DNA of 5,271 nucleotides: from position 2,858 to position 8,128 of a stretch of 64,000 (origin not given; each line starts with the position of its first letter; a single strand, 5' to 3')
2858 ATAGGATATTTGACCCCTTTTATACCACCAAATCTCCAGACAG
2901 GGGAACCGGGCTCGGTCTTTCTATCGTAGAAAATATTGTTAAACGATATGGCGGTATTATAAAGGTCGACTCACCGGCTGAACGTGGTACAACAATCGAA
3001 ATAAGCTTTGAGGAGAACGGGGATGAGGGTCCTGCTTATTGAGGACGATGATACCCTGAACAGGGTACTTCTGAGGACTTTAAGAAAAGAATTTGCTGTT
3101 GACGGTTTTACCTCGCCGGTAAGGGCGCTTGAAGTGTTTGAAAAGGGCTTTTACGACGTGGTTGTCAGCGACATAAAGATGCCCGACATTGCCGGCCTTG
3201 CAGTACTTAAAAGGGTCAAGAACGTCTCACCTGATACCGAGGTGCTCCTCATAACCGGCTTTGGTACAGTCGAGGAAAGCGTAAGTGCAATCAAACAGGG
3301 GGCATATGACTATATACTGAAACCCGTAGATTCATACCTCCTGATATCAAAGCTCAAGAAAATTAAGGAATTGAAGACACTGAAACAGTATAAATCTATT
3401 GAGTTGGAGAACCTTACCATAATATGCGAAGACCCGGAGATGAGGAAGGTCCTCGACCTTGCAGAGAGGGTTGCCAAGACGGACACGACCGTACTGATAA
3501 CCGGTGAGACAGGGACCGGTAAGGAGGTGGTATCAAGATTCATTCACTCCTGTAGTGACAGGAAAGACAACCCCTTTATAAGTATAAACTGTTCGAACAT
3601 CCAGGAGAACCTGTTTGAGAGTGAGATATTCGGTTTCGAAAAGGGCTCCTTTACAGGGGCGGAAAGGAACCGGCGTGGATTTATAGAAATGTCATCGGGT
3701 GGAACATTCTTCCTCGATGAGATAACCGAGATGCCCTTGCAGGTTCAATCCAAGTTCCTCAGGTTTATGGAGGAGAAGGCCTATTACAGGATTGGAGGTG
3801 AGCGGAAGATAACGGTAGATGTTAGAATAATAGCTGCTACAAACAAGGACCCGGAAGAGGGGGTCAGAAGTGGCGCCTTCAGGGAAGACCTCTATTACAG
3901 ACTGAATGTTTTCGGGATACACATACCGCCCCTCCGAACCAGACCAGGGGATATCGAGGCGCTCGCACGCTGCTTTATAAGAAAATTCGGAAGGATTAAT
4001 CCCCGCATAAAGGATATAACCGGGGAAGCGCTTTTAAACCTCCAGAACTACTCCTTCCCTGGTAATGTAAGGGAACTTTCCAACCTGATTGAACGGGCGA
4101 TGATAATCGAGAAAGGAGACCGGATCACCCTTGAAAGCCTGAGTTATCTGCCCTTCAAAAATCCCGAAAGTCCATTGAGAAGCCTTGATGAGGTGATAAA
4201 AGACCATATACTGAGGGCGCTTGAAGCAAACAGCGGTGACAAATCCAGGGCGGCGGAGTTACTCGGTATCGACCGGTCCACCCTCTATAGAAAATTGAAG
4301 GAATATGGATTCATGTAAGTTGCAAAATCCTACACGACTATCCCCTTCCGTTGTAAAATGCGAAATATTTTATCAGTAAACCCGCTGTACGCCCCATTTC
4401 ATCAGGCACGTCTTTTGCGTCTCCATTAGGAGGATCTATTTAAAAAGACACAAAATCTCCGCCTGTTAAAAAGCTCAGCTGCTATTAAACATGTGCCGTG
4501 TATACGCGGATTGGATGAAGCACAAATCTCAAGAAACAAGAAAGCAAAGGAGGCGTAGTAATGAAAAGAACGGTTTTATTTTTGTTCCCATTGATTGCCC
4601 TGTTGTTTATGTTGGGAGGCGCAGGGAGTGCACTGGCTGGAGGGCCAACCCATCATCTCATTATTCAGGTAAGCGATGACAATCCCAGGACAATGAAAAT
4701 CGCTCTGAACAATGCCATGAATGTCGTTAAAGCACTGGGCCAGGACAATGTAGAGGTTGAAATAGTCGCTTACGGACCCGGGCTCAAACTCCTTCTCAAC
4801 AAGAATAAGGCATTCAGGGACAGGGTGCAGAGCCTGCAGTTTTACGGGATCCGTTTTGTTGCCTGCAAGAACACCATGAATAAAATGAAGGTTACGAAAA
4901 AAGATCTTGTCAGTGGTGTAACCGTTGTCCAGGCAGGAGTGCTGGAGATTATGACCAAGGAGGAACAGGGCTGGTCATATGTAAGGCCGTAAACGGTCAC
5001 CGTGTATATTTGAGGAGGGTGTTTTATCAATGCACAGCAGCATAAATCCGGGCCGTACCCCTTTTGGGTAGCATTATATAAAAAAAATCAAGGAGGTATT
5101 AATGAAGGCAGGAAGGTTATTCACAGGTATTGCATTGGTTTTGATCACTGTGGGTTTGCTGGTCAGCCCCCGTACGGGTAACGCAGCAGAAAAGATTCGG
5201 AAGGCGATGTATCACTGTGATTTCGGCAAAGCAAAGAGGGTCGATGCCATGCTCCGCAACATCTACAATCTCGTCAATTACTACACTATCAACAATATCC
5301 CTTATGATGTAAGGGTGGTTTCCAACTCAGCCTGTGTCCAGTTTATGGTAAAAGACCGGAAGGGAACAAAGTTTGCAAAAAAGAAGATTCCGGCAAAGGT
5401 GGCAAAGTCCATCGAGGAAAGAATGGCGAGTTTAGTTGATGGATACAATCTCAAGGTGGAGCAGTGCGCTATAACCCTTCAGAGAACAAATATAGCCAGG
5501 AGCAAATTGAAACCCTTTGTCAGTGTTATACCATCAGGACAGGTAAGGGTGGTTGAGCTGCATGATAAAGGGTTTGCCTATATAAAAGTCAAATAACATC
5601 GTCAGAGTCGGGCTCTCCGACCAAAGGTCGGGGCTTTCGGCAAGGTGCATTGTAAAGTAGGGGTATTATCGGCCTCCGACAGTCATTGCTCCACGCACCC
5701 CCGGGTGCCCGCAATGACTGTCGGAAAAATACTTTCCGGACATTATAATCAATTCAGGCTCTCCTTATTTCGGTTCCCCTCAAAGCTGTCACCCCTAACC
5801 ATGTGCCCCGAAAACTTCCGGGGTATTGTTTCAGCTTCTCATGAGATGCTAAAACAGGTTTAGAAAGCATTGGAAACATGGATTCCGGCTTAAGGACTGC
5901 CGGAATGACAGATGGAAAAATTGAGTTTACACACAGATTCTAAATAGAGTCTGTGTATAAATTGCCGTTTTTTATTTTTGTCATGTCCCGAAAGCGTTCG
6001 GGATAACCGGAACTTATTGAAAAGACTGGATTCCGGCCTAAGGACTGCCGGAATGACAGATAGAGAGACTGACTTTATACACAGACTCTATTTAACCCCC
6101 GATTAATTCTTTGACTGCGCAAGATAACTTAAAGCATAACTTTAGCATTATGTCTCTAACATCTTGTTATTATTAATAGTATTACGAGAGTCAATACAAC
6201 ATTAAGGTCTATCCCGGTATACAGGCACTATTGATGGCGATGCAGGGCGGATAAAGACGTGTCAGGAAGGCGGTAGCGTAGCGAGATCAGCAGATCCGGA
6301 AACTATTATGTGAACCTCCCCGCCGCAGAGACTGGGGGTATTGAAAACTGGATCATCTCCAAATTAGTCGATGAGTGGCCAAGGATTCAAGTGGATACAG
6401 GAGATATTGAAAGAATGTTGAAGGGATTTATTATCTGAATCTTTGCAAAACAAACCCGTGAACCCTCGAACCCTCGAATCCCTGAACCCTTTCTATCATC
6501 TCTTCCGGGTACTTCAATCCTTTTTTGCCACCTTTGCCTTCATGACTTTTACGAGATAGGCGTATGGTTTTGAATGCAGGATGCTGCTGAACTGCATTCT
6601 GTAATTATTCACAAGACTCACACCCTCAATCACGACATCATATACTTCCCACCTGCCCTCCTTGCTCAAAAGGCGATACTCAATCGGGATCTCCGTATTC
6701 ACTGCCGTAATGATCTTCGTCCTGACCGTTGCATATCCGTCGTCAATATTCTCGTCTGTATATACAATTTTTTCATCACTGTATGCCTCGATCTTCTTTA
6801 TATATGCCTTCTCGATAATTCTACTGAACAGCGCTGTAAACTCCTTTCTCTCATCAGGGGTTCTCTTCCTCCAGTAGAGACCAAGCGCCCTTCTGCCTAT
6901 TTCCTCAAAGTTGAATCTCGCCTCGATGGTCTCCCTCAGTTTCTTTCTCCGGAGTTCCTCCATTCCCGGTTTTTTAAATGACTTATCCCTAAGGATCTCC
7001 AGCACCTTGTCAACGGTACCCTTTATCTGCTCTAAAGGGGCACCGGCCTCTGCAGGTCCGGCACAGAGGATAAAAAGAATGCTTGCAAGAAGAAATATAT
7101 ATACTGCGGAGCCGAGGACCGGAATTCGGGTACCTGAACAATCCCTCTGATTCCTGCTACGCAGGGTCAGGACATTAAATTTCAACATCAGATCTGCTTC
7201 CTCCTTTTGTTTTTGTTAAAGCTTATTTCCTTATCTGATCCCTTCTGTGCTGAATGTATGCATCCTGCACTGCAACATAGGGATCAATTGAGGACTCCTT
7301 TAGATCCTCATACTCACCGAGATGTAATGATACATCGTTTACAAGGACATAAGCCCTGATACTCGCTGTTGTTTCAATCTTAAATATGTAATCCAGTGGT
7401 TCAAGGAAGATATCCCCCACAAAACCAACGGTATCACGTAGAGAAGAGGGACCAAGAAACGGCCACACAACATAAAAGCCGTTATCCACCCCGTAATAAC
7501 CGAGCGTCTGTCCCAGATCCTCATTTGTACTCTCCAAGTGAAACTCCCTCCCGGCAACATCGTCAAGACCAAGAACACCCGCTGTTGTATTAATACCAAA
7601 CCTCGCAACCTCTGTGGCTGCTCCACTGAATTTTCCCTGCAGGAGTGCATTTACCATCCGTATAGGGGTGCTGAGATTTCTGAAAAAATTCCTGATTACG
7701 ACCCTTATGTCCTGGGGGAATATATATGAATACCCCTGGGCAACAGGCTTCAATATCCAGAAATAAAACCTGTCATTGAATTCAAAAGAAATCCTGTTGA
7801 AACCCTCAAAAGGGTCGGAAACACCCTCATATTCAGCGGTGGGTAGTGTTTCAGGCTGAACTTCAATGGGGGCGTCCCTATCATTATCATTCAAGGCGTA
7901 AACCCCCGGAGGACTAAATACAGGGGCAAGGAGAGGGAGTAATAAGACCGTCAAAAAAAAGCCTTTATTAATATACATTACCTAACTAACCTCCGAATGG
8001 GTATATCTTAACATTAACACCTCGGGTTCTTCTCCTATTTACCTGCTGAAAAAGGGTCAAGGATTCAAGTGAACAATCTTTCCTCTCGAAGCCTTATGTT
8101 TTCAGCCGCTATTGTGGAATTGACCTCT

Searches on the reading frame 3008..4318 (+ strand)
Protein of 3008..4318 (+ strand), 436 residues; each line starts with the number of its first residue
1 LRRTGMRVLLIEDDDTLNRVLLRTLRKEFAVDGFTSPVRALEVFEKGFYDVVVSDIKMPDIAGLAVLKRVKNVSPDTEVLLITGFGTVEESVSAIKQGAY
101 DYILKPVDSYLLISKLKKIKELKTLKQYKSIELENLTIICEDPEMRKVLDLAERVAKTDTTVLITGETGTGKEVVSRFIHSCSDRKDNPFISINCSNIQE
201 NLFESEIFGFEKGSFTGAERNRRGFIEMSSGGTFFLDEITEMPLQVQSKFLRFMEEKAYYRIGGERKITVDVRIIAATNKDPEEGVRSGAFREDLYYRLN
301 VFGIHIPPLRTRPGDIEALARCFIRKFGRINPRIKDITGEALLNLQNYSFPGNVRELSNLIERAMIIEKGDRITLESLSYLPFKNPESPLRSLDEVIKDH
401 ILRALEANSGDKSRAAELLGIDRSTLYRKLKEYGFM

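Call 28: search_protein_families(library=pfam, proteins=[window:3008-4318:+], max_evalue=0.00001)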
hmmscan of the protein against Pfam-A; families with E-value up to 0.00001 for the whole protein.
window:3008-4318:+ (436 aa): 6 families
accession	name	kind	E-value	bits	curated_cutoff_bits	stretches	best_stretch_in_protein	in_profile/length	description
PF00158.32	Sigma54_activat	-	3.3e-68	229.1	20.2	1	138-304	1-167/168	Sigma-54 interaction domain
PF00072.30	Response_reg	-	4.7e-22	78.7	30.2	1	8-116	1-110/111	Response regulator receiver domain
PF25601.1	AAA_lid_14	-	5.1e-19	68.3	27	1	310-379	1-71/87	AAA+ ATPase lid domain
PF14532.12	Sigma54_activ_2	-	1.1e-18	68.2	25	1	153-309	15-138/138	Sigma-54 interaction domain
PF02954.25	HTH_8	-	7.8e-14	51.6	22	1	395-433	4-42/42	Bacterial regulatory protein, Fis family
PF07728.20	AAA_5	-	6.9e-07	29.8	22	1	162-284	2-127/139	AAA domain (dynein-related subfamily)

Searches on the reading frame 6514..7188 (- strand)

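Call 28: search_protein_families(library=pfam, proteins=[window:6514-7188:-], max_evalue=0.00001)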
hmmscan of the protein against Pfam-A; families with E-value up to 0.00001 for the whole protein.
window:6514-7188:- (224 aa): 1 family
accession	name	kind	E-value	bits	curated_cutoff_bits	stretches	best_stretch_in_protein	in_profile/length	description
PF05494.18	MlaC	-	4e-48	163.8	26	1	58-217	3-165/166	MlaC protein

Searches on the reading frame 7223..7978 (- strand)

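Call 28: search_protein_families(library=pfam, proteins=[window:7223-7978:-], max_evalue=0.00001)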
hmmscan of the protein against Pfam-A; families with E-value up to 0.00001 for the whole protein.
window:7223-7978:- (251 aa): 1 family
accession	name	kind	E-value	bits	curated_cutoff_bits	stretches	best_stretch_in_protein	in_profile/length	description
PF04333.18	MlaA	-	3.3e-70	236.2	25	1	54-247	2-194/195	MlaA lipoprotein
